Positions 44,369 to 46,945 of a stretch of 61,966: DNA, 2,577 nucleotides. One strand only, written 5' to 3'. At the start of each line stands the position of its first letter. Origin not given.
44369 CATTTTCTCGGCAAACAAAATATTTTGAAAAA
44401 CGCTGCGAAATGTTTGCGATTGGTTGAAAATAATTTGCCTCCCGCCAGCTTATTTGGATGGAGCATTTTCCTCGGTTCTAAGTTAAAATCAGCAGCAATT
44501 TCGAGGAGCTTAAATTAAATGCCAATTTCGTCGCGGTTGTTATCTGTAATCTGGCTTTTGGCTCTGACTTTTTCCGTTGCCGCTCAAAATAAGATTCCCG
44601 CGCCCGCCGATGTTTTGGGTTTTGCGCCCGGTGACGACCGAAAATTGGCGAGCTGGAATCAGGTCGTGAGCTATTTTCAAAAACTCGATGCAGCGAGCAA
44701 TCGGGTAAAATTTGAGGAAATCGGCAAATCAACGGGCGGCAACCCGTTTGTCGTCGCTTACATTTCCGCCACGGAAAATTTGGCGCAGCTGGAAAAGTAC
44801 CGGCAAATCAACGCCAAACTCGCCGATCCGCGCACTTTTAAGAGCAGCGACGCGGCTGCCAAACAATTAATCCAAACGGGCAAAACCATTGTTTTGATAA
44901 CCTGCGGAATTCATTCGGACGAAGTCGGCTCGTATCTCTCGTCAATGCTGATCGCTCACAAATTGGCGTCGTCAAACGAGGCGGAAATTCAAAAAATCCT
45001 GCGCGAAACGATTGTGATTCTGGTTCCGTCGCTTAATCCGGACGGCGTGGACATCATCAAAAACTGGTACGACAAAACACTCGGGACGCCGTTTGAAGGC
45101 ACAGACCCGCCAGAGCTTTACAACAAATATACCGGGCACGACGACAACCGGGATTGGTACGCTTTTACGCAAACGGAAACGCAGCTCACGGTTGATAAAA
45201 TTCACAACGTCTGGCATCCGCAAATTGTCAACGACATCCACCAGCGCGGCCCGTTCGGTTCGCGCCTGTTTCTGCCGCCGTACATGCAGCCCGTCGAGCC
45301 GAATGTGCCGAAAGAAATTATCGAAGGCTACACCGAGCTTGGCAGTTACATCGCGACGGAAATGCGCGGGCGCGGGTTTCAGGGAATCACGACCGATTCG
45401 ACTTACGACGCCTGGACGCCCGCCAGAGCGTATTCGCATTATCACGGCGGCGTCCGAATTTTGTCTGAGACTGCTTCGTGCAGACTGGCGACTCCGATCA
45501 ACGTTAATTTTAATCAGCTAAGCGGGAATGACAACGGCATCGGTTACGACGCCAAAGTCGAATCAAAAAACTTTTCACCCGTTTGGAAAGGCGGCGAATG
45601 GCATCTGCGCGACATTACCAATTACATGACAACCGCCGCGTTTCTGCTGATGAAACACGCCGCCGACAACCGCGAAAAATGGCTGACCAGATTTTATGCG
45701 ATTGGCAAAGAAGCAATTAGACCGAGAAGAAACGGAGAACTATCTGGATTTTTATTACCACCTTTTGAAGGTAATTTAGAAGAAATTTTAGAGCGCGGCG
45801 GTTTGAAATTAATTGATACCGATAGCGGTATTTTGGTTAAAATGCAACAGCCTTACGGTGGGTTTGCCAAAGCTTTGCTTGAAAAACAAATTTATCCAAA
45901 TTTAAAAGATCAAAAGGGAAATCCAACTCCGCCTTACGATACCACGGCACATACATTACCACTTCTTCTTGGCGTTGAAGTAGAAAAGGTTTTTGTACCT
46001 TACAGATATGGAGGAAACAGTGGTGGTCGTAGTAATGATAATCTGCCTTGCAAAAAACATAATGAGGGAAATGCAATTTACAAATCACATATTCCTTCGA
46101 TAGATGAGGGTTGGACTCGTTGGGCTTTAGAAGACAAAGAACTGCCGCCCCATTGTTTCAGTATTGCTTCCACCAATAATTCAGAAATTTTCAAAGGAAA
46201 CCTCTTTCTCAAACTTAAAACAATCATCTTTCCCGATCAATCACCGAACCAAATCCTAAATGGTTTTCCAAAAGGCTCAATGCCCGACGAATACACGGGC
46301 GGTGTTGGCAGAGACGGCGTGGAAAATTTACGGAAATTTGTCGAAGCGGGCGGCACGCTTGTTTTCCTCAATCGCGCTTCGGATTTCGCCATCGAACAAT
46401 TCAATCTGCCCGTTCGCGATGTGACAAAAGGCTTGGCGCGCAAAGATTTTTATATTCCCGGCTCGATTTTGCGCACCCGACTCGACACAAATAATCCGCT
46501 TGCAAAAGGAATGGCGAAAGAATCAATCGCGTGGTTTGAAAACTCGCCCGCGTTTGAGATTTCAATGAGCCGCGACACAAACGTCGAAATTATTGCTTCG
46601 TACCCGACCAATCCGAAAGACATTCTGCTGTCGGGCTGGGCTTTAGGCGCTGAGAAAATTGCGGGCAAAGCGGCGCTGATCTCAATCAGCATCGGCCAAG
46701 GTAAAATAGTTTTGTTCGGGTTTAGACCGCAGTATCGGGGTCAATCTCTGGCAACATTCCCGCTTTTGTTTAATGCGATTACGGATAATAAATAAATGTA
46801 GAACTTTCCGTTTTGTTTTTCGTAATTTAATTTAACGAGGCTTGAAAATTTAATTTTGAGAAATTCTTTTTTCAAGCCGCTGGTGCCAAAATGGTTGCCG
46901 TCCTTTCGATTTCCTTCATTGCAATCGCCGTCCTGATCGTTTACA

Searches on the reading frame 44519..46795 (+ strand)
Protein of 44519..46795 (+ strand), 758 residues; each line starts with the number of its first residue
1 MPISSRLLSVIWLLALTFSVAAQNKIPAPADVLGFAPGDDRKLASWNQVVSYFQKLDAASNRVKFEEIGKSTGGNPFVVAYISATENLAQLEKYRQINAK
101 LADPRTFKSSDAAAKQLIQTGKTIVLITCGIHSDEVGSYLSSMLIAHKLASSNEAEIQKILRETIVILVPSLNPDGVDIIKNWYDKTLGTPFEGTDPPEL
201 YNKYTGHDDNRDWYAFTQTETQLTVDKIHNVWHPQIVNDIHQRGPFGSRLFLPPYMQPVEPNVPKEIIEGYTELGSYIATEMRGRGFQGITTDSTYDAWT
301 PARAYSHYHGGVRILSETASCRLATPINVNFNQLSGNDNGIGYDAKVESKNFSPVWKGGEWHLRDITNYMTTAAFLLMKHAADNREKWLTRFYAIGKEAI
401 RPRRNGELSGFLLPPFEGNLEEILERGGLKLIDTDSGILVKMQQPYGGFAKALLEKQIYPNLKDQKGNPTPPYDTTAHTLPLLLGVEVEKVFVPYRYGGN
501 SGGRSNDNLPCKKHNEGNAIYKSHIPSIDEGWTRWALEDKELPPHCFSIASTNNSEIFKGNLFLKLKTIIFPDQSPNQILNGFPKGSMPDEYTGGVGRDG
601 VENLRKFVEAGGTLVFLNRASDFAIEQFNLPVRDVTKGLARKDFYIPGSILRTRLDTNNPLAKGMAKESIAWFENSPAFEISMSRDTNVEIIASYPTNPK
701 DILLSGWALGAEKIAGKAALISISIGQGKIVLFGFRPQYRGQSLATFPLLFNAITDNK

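Call 20: search_protein_families(library=pfam, proteins=[window:44519-46795:+])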
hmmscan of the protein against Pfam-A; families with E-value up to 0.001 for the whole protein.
window:44519-46795:+ (758 aa): 2 families
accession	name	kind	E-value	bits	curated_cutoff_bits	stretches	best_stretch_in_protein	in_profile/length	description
PF00246.29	Peptidase_M14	-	2.7e-18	67.1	21.6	1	51-242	3-183/286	Zinc carboxypeptidase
PF09825.15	BPL_N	-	0.00098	18.5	24.2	0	666-744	158-226/283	Biotin-protein ligase, N terminal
